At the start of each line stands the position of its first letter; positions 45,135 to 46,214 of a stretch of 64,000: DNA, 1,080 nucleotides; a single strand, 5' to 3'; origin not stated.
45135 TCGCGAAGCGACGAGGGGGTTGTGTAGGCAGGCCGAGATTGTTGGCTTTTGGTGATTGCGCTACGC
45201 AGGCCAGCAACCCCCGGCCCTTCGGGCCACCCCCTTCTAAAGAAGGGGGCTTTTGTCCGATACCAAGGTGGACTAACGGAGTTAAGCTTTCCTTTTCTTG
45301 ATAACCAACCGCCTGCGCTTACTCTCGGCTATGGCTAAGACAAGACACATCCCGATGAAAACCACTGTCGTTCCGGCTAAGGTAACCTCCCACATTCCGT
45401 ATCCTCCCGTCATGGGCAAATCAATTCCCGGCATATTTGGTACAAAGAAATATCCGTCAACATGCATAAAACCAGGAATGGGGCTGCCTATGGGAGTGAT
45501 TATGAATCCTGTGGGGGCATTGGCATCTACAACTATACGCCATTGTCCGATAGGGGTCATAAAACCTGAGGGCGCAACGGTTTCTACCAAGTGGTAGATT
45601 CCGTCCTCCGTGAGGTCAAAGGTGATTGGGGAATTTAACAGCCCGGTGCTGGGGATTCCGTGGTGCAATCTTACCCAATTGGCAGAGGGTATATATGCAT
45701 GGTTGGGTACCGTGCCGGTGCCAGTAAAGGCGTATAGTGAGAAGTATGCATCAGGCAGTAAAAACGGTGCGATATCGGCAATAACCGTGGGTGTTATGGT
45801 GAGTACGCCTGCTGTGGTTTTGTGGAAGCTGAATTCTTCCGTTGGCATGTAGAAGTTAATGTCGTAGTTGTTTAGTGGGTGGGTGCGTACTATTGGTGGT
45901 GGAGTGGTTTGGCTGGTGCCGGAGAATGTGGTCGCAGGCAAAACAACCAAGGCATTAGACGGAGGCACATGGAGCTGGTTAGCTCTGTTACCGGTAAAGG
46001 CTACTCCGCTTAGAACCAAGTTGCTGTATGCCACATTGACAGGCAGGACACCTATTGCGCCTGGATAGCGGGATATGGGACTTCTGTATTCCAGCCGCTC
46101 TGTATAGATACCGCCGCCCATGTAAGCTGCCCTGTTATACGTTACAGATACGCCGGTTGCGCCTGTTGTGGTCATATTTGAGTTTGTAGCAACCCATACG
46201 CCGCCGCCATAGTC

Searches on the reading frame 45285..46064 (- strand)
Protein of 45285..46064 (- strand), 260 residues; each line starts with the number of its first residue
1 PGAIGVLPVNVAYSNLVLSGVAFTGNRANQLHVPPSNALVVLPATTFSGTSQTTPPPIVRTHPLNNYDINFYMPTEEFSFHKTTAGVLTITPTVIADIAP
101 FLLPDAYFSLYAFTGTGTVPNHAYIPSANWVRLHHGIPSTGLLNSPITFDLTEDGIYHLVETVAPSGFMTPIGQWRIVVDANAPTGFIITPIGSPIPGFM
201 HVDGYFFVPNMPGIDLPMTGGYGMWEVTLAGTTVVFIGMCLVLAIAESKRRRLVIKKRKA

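Call 35: search_protein_families(library=pfam, proteins=[window:45285-46064:-], max_evalue=1)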
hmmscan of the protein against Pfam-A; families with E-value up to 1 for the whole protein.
window:45285-46064:- (260 aa): 1 family
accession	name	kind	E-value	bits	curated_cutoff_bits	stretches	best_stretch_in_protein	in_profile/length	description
PF17802.7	SpaA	-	0.013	16.1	23.1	1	147-185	44-82/91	Prealbumin-like fold domain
